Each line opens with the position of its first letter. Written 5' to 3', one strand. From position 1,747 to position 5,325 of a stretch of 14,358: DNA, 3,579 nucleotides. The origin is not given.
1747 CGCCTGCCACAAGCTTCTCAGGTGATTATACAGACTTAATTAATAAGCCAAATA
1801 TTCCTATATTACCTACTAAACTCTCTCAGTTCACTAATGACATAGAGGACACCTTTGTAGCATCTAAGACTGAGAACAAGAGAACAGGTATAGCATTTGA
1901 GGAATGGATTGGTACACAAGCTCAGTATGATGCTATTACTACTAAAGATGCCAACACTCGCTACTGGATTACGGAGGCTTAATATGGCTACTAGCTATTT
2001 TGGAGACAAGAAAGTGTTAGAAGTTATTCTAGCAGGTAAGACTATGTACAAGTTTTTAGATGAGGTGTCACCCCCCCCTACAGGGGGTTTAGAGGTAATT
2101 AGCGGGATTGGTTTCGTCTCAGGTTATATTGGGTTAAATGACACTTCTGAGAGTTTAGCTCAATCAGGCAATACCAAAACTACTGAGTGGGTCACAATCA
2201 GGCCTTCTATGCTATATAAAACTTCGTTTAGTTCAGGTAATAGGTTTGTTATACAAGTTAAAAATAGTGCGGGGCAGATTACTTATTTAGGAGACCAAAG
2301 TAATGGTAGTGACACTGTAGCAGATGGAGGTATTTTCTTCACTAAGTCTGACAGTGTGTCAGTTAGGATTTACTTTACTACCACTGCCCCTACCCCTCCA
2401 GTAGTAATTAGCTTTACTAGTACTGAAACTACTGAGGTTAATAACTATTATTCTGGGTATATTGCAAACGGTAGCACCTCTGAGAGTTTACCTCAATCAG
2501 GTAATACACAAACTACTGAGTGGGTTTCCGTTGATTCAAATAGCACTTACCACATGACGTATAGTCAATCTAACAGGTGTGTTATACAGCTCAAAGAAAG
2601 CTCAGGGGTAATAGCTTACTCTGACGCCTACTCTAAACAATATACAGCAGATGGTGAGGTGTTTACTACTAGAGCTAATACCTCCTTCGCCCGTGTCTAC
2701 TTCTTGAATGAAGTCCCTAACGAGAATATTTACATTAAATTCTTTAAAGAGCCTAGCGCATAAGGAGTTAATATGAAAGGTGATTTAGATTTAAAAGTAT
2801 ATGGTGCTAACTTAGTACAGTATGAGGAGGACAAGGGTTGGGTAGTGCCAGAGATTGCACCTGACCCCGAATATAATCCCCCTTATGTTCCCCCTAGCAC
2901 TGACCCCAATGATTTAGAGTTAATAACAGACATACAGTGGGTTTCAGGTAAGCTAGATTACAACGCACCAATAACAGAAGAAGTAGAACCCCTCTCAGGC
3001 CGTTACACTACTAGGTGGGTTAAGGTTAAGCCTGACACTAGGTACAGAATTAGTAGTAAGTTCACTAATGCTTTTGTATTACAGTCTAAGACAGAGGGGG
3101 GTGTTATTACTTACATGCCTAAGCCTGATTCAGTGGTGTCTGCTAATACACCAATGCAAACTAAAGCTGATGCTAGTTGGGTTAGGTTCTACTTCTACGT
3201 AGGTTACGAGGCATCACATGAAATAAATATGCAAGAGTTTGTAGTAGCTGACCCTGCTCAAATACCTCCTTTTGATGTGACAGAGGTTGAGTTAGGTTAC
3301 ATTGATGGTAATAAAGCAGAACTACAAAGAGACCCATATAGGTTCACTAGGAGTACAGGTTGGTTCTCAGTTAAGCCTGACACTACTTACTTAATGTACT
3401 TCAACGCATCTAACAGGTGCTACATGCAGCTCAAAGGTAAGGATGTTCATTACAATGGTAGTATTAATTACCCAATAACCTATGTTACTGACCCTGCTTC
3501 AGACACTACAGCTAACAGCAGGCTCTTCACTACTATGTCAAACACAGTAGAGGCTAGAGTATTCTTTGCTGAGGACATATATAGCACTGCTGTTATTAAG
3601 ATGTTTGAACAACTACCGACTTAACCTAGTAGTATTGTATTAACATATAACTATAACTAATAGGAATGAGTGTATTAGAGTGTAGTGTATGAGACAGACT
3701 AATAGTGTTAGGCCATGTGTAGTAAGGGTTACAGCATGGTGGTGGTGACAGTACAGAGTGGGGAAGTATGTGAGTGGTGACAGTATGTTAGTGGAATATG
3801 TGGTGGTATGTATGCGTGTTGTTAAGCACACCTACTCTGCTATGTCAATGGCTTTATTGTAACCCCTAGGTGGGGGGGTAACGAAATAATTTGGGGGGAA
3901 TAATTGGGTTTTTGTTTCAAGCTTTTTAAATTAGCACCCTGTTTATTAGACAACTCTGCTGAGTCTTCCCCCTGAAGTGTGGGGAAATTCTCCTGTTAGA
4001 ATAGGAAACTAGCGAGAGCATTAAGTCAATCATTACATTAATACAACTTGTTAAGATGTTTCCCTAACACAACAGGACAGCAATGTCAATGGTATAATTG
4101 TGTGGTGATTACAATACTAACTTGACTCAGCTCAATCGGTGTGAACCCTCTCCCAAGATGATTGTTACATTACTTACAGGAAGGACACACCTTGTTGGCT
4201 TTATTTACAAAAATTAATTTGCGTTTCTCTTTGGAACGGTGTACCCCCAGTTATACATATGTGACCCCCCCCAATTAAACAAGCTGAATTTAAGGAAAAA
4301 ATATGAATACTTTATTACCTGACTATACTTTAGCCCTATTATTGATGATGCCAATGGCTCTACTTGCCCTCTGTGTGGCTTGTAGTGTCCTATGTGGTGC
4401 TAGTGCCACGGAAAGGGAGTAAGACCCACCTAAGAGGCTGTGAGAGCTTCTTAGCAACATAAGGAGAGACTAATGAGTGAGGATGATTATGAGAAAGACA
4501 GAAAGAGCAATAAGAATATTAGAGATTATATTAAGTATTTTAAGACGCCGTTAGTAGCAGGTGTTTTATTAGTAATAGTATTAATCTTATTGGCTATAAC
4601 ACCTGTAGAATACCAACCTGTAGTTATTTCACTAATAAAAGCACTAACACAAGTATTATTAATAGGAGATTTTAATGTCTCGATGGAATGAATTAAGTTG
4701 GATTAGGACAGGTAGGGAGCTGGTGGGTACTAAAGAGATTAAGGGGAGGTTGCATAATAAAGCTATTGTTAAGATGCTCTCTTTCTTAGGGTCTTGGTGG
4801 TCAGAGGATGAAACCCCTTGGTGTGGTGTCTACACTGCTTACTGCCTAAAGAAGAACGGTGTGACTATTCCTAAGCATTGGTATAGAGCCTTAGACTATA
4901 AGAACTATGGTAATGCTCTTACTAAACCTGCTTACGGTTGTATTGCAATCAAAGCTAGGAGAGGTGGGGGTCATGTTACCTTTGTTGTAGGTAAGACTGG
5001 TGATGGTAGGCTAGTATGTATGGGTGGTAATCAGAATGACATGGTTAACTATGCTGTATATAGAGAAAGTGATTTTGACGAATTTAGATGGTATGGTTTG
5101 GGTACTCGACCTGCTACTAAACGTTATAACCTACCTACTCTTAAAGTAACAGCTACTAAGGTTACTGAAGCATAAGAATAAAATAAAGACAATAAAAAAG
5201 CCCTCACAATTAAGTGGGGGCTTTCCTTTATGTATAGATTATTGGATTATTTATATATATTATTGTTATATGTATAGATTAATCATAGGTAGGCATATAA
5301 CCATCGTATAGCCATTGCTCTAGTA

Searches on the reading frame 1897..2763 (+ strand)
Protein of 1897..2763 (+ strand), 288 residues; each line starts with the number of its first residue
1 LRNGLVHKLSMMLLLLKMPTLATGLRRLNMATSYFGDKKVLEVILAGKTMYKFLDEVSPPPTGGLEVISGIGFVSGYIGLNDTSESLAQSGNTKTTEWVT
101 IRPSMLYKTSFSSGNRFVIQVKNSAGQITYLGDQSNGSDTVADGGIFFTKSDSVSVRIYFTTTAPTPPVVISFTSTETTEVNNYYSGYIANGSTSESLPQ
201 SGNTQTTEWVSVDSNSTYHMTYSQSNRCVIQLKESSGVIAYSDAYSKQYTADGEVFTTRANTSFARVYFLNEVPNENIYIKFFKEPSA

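Call 82: search_protein_families(library=pfam, proteins=[window:1897-2763:+], max_evalue=1)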
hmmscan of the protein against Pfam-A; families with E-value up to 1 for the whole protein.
window:1897-2763:+ (288 aa): 1 family
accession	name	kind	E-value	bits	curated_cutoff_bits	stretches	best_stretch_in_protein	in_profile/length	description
PF14714.11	KH_dom-like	-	0.061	14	27.3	1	154-191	26-63/81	KH-domain-like of EngA bacterial GTPase enzymes, C-terminal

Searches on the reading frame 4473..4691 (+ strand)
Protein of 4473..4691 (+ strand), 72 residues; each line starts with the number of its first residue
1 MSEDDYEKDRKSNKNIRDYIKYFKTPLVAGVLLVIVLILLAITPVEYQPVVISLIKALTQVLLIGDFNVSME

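Call 10: search_protein_families(library=phrogs, proteins=[window:4473-4691:+], max_evalue=0.01)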
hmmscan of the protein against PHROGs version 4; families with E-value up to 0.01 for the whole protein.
window:4473-4691:+ (72 aa): 0 families

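Call 11: search_protein_families(library=pfam, proteins=[window:4473-4691:+], max_evalue=0.01)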
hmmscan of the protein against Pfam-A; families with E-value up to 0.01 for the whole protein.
window:4473-4691:+ (72 aa): 0 families

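Call 81: search_protein_families(library=ncbifam, proteins=[window:4473-4691:+], max_evalue=1)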
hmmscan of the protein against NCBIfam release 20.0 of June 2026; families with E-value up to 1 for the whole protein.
window:4473-4691:+ (72 aa): 1 family
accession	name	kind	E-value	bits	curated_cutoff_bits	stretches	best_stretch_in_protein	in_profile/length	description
NF008248.0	PRK11024.1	equivalog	0.04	14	162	1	14-57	10-50/142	colicin uptake protein TolR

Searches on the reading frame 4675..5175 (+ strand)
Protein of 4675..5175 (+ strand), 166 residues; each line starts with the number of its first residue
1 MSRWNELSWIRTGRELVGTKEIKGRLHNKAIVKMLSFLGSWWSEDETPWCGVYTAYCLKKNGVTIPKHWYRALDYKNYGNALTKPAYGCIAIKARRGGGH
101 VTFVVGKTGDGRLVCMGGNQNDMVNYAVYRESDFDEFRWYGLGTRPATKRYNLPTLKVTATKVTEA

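Call 10: search_protein_families(library=phrogs, proteins=[window:4675-5175:+], max_evalue=0.01)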
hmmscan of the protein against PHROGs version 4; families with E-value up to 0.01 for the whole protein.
window:4675-5175:+ (166 aa): 2 families
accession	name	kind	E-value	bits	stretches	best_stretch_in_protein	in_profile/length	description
phrog_1259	-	tail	2.2e-33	116.1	1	5-159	987-1145/1179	baseplate hub subunit and tail lysozyme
phrog_9589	-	lysis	0.0083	17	0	17-124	15-130/281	endolysin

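Call 11: search_protein_families(library=pfam, proteins=[window:4675-5175:+], max_evalue=0.01)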
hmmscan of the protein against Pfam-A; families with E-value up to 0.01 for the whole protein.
window:4675-5175:+ (166 aa): 1 family
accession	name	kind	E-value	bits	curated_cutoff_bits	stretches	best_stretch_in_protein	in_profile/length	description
PF05257.22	CHAP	-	2e-05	25.4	26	1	44-119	3-81/81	CHAP domain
